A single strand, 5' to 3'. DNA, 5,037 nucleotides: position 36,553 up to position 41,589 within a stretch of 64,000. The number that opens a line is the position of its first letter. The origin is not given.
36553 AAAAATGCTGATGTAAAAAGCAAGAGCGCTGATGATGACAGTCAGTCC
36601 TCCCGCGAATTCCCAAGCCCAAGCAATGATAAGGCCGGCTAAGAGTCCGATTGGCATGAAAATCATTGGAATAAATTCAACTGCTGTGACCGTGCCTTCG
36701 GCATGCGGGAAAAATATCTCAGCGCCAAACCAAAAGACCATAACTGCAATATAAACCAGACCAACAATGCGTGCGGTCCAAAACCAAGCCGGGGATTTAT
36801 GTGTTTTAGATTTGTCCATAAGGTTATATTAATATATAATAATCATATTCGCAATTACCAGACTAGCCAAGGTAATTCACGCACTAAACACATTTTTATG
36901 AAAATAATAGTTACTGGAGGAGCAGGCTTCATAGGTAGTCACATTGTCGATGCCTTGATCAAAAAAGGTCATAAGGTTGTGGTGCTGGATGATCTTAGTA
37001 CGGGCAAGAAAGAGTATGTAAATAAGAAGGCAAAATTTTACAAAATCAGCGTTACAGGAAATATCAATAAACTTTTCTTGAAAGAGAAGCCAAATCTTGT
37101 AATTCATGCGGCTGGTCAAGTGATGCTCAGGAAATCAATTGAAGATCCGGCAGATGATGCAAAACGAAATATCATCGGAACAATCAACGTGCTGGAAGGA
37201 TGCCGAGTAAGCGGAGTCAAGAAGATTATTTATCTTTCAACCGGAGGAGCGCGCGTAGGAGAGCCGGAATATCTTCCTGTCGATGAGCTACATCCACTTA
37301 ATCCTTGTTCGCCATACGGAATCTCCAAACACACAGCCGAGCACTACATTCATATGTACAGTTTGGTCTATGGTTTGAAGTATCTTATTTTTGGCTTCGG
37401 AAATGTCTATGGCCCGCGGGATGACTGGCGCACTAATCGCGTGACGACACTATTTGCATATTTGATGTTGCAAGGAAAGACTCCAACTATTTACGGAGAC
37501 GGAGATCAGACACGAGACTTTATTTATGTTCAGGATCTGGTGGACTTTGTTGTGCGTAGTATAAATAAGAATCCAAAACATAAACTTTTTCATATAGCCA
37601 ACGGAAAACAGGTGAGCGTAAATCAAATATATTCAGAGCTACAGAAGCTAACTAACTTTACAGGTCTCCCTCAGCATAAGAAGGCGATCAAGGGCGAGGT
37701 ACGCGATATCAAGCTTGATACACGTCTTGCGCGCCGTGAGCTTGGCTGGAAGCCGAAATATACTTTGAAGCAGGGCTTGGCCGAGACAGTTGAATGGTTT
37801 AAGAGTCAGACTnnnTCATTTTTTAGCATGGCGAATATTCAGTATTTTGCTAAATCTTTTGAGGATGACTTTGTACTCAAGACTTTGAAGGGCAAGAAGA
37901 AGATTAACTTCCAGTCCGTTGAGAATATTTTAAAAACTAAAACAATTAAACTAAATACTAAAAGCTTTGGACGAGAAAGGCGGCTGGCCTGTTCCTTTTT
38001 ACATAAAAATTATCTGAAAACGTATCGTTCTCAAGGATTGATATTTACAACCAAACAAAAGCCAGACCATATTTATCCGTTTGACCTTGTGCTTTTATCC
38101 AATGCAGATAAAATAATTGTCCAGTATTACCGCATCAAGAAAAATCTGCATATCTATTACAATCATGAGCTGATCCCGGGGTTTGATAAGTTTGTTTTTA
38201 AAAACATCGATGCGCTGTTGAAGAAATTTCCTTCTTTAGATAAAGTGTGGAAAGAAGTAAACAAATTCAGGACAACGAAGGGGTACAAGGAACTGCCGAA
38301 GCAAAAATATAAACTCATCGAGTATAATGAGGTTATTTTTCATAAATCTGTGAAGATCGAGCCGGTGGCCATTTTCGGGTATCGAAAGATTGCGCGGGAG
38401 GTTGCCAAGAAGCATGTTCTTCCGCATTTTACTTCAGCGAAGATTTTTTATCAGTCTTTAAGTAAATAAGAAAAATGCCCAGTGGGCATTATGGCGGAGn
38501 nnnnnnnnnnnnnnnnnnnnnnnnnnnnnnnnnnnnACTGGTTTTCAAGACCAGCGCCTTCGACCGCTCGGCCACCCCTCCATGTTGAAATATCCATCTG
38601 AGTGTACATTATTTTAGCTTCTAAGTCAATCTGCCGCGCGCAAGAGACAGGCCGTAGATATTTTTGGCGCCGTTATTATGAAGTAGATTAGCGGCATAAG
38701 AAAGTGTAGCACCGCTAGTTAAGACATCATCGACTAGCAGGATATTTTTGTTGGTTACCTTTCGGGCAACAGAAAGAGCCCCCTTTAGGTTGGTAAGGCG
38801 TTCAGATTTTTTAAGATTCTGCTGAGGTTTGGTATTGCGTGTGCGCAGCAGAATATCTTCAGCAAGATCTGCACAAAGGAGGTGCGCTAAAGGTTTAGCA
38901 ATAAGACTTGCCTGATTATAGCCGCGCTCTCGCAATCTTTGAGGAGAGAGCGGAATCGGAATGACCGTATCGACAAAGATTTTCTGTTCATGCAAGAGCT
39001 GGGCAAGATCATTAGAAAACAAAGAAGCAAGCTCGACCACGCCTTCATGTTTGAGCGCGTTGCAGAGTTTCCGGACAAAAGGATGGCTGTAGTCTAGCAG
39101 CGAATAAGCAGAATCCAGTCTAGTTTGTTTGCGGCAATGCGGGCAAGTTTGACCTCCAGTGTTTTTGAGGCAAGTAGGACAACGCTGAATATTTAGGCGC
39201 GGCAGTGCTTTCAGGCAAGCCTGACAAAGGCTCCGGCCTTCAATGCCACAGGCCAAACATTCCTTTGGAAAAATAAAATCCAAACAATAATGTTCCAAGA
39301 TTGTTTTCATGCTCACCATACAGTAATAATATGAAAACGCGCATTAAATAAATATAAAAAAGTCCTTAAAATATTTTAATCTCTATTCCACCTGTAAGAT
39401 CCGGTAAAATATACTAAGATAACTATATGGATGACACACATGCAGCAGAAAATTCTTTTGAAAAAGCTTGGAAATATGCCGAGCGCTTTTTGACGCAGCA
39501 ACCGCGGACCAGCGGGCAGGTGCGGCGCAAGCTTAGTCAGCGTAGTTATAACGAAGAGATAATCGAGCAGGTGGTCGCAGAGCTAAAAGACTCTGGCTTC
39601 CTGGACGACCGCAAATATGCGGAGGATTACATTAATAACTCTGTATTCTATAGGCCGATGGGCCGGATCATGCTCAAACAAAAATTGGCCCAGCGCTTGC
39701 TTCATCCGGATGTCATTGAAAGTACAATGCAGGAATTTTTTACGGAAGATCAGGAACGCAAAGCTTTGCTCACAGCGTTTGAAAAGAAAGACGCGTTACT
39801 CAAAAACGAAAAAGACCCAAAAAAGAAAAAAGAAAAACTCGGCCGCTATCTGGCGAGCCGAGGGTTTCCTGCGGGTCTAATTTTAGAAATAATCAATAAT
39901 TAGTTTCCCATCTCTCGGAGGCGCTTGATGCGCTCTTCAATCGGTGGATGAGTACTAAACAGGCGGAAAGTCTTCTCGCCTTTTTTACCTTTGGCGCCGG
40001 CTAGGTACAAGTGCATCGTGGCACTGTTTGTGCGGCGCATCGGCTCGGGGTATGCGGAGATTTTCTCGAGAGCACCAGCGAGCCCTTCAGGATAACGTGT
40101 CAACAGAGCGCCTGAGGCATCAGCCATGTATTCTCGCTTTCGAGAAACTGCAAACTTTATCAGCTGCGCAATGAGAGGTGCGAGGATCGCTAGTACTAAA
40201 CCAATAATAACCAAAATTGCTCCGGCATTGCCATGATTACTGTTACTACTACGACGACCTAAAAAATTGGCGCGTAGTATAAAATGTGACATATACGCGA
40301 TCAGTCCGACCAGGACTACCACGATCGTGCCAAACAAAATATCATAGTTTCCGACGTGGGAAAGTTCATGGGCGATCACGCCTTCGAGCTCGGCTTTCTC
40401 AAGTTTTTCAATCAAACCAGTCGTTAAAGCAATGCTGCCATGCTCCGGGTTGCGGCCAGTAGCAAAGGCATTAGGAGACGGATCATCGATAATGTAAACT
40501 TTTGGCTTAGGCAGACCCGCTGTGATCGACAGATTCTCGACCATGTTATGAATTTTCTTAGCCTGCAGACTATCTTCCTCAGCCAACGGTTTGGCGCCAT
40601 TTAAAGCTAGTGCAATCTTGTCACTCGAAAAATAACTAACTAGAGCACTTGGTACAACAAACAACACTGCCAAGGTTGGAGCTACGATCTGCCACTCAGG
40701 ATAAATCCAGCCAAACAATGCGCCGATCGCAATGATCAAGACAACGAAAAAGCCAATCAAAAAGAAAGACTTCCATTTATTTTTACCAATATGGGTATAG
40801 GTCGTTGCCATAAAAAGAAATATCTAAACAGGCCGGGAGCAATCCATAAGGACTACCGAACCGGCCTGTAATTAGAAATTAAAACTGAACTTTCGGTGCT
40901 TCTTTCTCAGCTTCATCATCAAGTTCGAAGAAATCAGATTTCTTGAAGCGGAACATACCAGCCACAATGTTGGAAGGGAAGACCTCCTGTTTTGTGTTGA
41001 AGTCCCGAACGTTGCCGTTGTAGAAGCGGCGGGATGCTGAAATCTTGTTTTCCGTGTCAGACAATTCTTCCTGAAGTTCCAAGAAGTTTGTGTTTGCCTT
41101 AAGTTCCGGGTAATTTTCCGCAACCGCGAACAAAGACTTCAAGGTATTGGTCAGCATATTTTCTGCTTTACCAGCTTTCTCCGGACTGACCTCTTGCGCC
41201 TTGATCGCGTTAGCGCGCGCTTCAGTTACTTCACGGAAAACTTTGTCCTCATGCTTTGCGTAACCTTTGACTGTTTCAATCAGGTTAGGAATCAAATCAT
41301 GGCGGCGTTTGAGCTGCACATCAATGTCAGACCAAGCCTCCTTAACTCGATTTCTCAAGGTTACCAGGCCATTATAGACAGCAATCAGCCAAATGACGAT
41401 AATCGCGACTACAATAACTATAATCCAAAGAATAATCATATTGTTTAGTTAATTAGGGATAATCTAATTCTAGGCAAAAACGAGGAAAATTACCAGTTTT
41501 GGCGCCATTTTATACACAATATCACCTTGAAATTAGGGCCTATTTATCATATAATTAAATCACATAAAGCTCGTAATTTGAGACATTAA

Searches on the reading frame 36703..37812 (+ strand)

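Call 83: search_protein_families(library=pfam, proteins=[window:36703-37812:+], max_evalue=0.001)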
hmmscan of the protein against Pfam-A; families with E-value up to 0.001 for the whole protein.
window:36703-37812:+ (370 aa): 7 families
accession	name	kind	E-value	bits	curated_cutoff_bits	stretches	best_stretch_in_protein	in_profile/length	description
PF01370.27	Epimerase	-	4.1e-55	187.2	20.9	1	68-296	1-237/240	NAD dependent epimerase/dehydratase family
PF16363.11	GDP_Man_Dehyd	-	1e-49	170.2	27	1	69-362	1-332/332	GDP-mannose 4,6 dehydratase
PF02719.21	Polysacc_synt_2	-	1.6e-18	67.3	20.2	1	68-322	1-252/293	Polysaccharide biosynthesis protein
PF01073.25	3Beta_HSD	-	1.1e-17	64.4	22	1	69-284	1-226/280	3-beta hydroxysteroid dehydrogenase/isomerase family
PF04321.23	RmlD_sub_bind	-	4.7e-17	62.4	27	1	66-317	1-231/287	RmlD substrate binding domain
PF07993.18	NAD_binding_4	-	3.2e-12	46.6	20.1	1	127-284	86-255/258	Male sterility protein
PF13460.12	NAD_binding_10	-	8.7e-07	29.4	27.2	1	72-230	1-141/184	NAD(P)H-binding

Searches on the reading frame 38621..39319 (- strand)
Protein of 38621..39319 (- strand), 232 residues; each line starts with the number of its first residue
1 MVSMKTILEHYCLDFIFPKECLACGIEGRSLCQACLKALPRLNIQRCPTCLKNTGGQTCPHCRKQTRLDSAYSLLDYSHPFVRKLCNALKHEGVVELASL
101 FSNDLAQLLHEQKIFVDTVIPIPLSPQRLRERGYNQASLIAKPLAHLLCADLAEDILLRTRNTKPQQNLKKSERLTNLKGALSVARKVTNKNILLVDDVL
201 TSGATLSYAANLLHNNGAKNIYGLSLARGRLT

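Call 83: search_protein_families(library=pfam, proteins=[window:38621-39319:-], max_evalue=0.001)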
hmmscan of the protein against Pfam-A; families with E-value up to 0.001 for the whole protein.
window:38621-39319:- (232 aa): 2 families
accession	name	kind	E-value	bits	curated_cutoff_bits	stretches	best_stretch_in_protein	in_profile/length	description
PF00156.33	Pribosyltran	-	9.6e-09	35.2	26.3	1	157-221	59-118/158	Phosphoribosyl transferase domain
PF18912.6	DZR_2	-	2.9e-07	30.7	27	1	13-62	2-55/56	Double zinc ribbon domain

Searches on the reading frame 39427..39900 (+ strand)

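Call 83: search_protein_families(library=pfam, proteins=[window:39427-39900:+], max_evalue=0.001)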
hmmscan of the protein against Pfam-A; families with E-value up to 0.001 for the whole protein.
window:39427-39900:+ (158 aa): 3 families
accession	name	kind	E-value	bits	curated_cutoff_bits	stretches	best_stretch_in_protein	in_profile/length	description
PF21982.2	RecX_HTH1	-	2.5e-17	63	26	1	14-53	1-40/40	RecX, first three-helix domain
PF02631.22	RecX_HTH2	-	4.9e-08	33.5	26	1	60-100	1-41/42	RecX, second three-helix domain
PF21981.2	RecX_HTH3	-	1.3e-07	32.1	26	1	111-156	4-48/48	RecX, third three-helix domain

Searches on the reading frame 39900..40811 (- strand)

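Call 83: search_protein_families(library=pfam, proteins=[window:39900-40811:-], max_evalue=0.001)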
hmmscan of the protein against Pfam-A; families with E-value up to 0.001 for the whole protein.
window:39900-40811:- (303 aa): 2 families
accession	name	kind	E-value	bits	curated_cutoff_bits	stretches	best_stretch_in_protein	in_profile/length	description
PF01435.24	Peptidase_M48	-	4.2e-36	125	20.3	1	82-301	2-185/186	Peptidase family M48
PF05569.17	Peptidase_M56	-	0.00011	21.9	31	1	127-168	178-219/296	BlaR1 peptidase M56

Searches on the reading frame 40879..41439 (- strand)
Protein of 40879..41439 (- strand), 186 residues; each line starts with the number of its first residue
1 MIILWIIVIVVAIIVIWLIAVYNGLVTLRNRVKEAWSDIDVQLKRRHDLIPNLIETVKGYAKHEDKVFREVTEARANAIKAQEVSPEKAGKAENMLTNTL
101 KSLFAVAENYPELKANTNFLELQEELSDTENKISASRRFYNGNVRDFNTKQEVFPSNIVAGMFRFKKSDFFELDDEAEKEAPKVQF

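Call 83: search_protein_families(library=pfam, proteins=[window:40879-41439:-], max_evalue=0.001)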
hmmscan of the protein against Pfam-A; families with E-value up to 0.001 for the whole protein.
window:40879-41439:- (186 aa): 1 family
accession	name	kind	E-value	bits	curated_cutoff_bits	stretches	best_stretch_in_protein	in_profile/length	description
PF04011.17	LemA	-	2.3e-63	212.9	26.2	1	35-186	1-149/149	LemA family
